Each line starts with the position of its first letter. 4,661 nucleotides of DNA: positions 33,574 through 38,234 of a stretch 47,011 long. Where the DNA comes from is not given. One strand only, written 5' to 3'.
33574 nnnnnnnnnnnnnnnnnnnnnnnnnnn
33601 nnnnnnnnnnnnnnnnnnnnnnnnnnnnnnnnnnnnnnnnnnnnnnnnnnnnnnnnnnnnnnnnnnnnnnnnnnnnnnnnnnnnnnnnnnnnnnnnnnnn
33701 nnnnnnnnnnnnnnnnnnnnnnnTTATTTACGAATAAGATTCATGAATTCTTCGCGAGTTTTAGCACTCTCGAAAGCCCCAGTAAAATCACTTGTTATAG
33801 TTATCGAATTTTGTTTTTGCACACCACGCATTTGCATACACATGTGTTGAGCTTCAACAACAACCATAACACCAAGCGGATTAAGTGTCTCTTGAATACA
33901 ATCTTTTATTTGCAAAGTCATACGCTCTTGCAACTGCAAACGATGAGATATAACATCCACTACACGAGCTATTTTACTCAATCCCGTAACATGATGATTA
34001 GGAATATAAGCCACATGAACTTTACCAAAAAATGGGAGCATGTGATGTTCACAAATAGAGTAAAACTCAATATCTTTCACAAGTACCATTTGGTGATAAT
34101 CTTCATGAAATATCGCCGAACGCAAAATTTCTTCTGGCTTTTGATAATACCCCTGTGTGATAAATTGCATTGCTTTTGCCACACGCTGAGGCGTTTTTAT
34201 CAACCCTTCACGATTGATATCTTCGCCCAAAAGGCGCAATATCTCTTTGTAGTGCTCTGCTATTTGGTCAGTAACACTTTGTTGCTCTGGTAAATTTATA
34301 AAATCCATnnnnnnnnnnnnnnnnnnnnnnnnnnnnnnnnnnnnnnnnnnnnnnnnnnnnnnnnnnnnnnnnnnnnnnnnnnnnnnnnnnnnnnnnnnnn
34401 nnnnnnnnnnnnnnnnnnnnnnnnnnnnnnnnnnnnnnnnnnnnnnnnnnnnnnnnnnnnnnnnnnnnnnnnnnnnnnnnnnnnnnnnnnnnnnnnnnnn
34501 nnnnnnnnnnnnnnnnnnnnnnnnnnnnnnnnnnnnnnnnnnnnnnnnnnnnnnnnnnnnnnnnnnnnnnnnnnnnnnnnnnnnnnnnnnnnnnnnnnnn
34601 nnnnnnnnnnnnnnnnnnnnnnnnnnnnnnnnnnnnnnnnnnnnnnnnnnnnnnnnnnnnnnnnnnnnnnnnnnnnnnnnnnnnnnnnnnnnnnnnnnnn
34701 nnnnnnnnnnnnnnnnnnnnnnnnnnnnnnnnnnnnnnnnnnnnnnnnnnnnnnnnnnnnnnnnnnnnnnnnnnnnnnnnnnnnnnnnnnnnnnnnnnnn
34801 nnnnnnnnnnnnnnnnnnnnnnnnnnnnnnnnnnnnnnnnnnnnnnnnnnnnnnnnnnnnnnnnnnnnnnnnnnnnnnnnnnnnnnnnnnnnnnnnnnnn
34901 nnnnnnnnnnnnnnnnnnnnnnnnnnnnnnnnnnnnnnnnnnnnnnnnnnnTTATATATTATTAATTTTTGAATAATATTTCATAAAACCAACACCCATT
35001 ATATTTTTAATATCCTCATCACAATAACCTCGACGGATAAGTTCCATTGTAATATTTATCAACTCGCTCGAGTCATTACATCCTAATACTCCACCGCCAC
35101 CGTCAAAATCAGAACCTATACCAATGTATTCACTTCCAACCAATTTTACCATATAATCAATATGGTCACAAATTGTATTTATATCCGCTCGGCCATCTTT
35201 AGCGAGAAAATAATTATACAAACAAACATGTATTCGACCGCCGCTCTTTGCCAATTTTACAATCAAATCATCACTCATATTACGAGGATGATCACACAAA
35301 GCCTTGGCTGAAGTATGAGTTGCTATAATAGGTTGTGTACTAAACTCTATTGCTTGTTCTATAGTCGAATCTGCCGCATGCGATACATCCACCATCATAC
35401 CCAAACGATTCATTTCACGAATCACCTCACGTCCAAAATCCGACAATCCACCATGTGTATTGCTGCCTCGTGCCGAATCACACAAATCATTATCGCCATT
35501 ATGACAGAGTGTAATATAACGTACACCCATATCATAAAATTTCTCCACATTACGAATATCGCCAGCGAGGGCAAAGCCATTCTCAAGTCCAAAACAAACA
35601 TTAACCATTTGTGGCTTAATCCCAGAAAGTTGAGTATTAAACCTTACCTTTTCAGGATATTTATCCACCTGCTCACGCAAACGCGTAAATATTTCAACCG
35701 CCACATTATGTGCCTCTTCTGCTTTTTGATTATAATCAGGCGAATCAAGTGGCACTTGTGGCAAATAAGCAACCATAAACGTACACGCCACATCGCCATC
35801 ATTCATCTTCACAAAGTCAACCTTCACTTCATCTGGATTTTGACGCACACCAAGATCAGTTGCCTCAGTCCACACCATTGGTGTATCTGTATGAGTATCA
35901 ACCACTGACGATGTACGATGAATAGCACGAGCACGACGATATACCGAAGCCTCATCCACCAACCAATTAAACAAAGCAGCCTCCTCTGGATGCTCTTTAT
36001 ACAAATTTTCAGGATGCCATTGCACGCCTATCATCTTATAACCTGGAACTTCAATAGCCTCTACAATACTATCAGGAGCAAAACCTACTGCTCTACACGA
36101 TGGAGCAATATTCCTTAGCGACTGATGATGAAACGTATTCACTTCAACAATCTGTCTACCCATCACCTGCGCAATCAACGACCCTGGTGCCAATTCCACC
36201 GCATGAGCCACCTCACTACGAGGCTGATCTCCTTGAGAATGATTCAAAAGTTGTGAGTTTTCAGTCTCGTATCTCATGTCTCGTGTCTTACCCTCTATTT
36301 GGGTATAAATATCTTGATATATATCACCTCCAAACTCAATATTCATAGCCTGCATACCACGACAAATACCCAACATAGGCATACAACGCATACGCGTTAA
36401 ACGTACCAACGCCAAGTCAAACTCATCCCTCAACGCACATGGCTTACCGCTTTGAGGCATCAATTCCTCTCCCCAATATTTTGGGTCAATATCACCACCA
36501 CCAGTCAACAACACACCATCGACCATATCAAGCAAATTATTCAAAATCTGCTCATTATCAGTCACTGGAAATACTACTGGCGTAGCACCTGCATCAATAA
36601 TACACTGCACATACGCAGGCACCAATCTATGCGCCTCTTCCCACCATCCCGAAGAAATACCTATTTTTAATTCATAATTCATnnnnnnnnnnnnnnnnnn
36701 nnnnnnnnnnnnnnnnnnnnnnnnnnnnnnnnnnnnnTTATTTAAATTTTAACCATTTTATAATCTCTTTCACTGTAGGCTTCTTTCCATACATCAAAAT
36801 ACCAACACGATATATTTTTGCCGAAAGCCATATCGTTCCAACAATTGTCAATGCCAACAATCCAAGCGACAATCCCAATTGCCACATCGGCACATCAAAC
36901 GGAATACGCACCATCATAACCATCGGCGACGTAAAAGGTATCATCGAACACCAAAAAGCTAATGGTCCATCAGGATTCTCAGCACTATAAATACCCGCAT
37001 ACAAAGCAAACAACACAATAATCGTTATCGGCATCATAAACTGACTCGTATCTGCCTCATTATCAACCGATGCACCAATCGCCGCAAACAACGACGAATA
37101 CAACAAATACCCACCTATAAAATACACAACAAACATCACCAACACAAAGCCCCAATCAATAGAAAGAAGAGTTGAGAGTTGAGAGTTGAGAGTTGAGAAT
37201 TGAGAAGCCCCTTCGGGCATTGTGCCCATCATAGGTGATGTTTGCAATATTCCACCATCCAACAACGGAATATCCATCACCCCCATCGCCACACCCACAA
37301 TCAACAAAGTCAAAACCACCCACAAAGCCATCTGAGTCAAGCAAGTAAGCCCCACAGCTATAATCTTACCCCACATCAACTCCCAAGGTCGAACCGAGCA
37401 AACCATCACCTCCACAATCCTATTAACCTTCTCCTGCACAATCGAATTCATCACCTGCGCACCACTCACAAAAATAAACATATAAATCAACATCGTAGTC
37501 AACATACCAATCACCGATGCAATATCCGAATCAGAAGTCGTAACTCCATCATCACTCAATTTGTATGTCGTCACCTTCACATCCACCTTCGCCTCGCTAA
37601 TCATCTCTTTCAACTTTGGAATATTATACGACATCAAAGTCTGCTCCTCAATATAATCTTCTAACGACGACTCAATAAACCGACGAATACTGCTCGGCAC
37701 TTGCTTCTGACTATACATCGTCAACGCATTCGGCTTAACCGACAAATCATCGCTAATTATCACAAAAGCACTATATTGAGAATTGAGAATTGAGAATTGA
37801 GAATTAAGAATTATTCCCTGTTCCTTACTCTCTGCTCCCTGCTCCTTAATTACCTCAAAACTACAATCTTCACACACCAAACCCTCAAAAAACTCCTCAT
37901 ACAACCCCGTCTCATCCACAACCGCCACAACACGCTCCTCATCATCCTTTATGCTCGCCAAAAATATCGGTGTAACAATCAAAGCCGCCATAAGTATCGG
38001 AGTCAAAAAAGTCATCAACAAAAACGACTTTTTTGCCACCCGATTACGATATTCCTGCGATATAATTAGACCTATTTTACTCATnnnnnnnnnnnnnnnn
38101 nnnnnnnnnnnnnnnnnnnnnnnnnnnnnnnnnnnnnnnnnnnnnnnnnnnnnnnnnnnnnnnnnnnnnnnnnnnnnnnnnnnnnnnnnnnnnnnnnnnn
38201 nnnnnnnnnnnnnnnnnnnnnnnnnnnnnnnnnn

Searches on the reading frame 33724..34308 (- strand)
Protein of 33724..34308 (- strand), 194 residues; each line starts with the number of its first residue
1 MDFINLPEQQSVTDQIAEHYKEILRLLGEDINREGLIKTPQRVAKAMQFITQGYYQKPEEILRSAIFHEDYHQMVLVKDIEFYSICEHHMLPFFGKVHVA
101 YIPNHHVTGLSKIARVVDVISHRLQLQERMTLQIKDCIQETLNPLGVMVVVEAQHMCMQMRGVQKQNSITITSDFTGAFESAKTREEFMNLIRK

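Call 79: search_protein_families(library=pfam, proteins=[window:33724-34308:-], max_evalue=0.00001)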
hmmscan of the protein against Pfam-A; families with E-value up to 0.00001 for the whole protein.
window:33724-34308:- (194 aa): 1 family
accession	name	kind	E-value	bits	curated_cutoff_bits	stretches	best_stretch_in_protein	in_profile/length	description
PF01227.27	GTP_cyclohydroI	-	1.1e-76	256.7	27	1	16-193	1-179/179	GTP cyclohydrolase I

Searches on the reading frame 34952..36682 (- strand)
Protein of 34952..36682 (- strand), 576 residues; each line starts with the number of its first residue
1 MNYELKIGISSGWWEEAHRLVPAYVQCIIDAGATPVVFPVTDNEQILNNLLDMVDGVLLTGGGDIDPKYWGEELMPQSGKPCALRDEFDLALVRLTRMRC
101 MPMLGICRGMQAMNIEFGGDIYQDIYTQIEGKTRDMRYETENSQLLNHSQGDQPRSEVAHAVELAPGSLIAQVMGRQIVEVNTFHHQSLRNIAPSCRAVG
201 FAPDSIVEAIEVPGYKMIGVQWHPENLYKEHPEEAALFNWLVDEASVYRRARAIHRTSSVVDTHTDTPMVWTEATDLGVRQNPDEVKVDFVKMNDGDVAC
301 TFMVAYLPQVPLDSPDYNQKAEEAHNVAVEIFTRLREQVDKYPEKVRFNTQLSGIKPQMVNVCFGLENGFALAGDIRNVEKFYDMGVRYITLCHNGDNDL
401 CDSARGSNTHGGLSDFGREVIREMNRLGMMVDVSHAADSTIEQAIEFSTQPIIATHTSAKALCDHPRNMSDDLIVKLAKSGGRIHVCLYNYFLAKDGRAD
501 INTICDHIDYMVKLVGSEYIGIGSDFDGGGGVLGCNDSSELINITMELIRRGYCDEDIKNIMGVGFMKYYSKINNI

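Call 79: search_protein_families(library=pfam, proteins=[window:34952-36682:-], max_evalue=0.00001)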
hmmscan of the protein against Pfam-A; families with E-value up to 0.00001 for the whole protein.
window:34952-36682:- (576 aa): 3 families
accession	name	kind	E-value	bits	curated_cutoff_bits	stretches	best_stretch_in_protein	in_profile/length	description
PF01244.27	Peptidase_M19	-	6.2e-91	305.3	26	1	254-567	2-314/319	Membrane dipeptidase (Peptidase family M19)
PF07722.19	Peptidase_C26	-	1e-56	192.6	20.5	1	12-225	16-219/219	Peptidase C26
PF00117.34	GATase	-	6.2e-15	55.8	22.8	1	25-233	14-180/190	Glutamine amidotransferase class-I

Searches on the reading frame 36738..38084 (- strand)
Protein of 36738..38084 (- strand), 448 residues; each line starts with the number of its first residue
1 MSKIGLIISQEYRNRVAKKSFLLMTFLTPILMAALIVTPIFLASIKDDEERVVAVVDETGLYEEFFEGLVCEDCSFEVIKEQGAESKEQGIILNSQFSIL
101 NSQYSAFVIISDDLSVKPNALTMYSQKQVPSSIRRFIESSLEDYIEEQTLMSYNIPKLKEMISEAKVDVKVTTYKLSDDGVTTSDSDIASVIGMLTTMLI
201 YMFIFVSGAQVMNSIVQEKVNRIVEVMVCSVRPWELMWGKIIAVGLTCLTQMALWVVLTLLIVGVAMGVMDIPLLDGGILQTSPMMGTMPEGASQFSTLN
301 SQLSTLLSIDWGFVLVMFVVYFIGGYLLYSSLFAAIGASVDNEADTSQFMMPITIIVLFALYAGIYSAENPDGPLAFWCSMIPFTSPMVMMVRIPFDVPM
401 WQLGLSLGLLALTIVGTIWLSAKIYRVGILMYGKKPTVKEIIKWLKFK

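Call 79: search_protein_families(library=pfam, proteins=[window:36738-38084:-], max_evalue=0.00001)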
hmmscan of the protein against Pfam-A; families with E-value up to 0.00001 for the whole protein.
window:36738-38084:- (448 aa): 1 family
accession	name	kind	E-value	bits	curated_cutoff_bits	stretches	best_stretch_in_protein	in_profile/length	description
PF12698.13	ABC2_membrane_3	-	8.8e-56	189.9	31.6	1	19-422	1-346/347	ABC-2 family transporter protein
